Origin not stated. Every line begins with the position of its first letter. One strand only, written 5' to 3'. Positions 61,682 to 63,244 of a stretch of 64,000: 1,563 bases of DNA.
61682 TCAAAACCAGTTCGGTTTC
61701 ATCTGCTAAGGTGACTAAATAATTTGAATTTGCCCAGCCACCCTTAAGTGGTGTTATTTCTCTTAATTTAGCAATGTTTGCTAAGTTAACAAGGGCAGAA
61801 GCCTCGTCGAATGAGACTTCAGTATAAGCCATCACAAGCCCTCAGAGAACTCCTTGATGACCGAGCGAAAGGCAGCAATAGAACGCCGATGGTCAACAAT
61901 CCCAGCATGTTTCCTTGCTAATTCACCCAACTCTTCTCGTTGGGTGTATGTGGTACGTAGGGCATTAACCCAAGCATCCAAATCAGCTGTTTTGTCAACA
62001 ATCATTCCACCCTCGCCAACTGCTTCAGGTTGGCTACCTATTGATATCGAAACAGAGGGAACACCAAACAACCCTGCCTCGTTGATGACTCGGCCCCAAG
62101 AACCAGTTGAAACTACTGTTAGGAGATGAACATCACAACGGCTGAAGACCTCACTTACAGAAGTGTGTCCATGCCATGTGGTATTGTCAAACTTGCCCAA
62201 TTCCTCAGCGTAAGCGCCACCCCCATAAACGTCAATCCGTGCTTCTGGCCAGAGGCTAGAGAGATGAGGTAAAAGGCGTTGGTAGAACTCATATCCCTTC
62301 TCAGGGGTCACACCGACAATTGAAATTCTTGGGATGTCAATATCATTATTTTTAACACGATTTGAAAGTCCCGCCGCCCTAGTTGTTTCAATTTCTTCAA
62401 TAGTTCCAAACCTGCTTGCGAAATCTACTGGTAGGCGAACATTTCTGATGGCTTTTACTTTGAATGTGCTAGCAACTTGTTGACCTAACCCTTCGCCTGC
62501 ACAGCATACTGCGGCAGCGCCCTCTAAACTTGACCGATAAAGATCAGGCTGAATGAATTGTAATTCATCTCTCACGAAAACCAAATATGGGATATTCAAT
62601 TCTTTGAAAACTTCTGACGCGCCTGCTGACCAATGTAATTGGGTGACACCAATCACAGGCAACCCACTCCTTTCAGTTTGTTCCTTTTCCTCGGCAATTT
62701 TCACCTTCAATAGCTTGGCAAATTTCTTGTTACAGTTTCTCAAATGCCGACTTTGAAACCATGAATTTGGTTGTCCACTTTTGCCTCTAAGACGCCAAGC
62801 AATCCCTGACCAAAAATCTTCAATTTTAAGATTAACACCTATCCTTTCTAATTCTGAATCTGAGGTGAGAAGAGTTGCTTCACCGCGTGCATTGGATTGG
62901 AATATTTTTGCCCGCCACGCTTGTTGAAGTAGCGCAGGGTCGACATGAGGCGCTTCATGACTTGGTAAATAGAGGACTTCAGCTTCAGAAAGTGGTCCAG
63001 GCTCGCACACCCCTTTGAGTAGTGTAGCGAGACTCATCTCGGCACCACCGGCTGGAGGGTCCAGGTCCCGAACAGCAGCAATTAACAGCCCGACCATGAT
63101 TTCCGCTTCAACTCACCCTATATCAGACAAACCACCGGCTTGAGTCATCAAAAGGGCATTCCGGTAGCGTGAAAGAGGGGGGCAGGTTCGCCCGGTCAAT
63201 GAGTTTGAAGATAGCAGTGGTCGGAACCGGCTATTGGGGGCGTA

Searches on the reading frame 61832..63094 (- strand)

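Call 61: search_protein_families(library=pfam, proteins=[window:61832-63094:-], max_evalue=0.00001)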
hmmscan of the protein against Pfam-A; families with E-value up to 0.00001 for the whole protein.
window:61832-63094:- (420 aa): 2 families
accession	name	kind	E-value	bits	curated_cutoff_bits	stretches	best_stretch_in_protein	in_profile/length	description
PF13692.12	Glyco_trans_1_4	-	5.8e-11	43.3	27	1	256-383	3-140/142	Glycosyl transferases group 1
PF00534.26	Glycos_transf_1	-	2e-09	37.7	26.4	1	263-388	25-161/172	Glycosyl transferases group 1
